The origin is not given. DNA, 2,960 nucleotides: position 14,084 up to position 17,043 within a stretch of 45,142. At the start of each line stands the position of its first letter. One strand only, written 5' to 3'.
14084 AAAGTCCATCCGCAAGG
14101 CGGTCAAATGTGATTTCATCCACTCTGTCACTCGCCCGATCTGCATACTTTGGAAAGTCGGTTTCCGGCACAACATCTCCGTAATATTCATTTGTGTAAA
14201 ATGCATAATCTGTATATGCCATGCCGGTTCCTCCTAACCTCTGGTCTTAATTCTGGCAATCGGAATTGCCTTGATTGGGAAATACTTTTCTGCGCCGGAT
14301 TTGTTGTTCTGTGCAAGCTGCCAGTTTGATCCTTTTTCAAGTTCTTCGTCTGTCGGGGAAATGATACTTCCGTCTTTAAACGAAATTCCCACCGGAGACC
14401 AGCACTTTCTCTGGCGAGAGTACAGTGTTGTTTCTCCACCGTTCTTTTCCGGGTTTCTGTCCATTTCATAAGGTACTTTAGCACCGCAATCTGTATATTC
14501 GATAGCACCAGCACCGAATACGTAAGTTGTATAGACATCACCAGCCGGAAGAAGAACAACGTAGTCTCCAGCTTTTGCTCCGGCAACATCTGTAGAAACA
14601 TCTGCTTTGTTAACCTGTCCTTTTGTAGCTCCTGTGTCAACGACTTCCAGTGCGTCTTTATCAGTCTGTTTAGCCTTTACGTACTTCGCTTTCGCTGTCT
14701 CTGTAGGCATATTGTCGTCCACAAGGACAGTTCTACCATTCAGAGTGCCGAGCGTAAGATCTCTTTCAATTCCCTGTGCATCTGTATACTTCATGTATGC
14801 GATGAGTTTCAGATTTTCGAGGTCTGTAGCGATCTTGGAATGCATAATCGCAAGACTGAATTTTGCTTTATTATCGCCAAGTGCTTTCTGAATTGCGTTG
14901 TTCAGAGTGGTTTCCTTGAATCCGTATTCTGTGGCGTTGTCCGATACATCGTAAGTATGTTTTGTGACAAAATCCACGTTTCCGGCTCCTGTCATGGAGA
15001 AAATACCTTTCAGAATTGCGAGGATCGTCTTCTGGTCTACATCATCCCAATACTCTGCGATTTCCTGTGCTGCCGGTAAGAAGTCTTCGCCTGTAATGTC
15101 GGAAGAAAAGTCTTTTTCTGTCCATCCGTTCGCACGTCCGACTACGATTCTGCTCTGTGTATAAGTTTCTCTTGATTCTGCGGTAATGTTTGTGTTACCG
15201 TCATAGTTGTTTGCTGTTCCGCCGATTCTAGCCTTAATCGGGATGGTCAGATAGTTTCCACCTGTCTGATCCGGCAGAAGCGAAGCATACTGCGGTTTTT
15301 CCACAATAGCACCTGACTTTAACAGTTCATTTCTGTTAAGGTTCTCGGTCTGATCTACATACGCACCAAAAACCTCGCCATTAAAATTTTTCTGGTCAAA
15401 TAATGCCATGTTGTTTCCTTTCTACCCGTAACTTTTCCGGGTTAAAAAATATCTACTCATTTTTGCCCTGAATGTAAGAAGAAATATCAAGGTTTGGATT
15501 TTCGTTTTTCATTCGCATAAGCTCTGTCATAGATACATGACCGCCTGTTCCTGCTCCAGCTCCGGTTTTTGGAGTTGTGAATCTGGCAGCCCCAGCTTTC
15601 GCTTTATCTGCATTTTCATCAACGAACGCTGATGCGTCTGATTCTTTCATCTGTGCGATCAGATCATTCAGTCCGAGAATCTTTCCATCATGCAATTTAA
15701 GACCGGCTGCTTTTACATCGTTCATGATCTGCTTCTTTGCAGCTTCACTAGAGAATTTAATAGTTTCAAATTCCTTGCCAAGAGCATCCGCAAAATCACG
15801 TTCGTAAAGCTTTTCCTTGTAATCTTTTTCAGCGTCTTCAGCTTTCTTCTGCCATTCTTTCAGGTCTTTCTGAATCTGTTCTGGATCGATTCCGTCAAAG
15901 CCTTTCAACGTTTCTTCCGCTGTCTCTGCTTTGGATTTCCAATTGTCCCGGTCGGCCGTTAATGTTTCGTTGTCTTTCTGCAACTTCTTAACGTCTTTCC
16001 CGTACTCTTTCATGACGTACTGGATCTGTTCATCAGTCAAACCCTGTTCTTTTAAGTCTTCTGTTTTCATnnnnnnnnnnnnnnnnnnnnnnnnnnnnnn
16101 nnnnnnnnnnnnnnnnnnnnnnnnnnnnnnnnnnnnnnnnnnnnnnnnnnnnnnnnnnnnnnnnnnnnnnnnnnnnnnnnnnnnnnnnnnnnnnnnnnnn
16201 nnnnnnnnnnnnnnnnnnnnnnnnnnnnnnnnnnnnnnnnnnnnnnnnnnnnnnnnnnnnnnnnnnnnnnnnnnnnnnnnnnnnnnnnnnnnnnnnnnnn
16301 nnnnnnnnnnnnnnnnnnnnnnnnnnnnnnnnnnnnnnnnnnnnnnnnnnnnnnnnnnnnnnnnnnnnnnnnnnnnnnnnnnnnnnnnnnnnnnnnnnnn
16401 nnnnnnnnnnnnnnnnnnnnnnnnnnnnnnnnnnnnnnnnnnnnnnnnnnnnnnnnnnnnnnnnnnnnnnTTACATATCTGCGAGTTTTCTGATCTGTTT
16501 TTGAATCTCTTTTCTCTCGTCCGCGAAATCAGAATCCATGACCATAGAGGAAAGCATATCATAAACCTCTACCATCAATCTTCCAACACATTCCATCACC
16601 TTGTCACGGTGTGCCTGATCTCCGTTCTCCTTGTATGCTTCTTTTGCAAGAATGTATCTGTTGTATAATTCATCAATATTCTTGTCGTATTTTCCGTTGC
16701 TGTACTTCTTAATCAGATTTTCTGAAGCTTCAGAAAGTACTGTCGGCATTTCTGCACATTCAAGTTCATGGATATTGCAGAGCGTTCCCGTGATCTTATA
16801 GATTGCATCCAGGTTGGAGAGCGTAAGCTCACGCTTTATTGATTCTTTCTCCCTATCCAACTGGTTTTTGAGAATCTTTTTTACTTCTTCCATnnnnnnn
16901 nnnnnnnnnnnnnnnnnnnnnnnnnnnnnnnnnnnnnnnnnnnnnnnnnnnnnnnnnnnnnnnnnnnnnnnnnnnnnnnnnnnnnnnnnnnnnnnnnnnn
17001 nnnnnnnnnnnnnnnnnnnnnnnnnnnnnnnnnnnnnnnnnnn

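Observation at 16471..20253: A 3.8-kb non-structural cargo island splits the head-morphogenesis module between the MuF-like gene and the scaffold gene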

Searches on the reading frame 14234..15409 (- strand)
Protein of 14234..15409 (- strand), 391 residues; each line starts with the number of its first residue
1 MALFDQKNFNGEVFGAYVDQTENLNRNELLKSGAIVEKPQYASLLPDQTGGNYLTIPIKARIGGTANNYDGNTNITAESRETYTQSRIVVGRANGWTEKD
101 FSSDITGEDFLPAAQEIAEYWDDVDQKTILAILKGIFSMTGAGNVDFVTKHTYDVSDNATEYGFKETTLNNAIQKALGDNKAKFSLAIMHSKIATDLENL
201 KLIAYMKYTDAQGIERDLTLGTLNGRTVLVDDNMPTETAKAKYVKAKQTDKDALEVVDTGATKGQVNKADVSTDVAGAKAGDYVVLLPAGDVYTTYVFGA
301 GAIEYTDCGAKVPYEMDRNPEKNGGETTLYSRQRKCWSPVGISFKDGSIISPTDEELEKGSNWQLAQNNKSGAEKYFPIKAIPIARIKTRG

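Call 47: search_protein_families(library=pfam, max_evalue=0.001, proteins=[window:14234-15409:-])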
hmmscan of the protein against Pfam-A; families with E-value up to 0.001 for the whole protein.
window:14234-15409:- (391 aa): 1 family
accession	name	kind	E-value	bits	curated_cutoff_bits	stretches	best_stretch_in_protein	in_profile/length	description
PF20036.5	Gp13-like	-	5.8e-06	26.3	26.4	0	148-242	137-228/313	Major capsid protein 13-like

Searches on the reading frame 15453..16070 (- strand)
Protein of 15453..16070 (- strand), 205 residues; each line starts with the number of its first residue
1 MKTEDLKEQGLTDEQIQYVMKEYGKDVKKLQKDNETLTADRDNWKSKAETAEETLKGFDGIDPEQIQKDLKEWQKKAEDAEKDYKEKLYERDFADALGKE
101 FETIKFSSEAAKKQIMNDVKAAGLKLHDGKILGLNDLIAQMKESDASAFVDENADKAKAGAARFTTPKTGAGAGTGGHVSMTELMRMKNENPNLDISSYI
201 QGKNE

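Call 47: search_protein_families(library=pfam, max_evalue=0.001, proteins=[window:15453-16070:-])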
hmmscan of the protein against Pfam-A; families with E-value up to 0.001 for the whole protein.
window:15453-16070:- (205 aa): 1 family
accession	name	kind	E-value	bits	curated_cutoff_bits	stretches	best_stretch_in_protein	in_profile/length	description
PF06810.17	Phage_scaffold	-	7.5e-26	91.5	35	1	1-165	1-162/170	Phage capsid assembly scaffolding protein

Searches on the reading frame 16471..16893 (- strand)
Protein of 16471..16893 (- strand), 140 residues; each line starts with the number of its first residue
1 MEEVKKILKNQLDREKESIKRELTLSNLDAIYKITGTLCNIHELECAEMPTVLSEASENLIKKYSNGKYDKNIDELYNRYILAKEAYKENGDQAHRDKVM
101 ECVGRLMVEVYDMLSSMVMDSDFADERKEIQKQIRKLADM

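Call 5: search_protein_families(library=pfam, max_evalue=1, proteins=[window:16471-16893:-])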
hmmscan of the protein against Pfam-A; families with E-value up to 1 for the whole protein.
window:16471-16893:- (140 aa): 0 families

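Call 6: search_protein_families(library=phrogs, max_evalue=0.1, proteins=[window:16471-16893:-])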
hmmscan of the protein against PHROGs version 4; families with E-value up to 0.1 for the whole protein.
window:16471-16893:- (140 aa): 2 families
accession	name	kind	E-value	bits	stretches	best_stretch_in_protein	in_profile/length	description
phrog_28802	-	unknown function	4.7e-06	27.9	1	73-140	122-189/190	-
phrog_5137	-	unknown function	0.016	16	1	10-94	58-142/279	-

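Call 36: search_protein_families(library=padloc, max_evalue=0.1, proteins=[window:16471-16893:-])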
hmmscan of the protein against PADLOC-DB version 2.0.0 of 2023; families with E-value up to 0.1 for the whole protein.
window:16471-16893:- (140 aa): 0 families

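Call 37: search_protein_families(library=ncbifam, max_evalue=0.1, proteins=[window:16471-16893:-])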
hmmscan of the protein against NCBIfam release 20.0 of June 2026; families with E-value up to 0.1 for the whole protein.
window:16471-16893:- (140 aa): 2 families
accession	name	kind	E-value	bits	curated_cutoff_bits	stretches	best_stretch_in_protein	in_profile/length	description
NF053562.1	Rkd3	equivalog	0.095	12.7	90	0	85-113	26-54/56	arcadin-3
NF002150.0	PRK00982.1-4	subfamily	0.096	12.9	66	0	2-30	8-37/80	acyl carrier protein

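Call 103: search_solved_structures(query=A10, max_evalue=10)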
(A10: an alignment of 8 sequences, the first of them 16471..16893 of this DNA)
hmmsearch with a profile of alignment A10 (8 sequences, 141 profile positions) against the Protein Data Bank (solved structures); distinct sequences matched with E-value up to 10: 5.
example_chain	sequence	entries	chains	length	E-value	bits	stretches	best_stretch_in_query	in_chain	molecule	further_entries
7nhk_u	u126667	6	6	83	0.18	14.9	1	33-99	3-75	30S ribosomal protein S20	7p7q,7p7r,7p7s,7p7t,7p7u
6w6p_t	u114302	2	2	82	0.31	14.2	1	34-99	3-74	30S ribosomal protein S20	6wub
6q45_G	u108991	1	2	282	0.31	14.2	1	41-84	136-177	ATP synthase gamma chain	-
6o8w_t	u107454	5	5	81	0.32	14.2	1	34-99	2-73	30S ribosomal protein S20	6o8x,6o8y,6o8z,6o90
6btm_A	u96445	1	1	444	1.3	12.2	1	50-88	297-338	Alternative Complex III subunit A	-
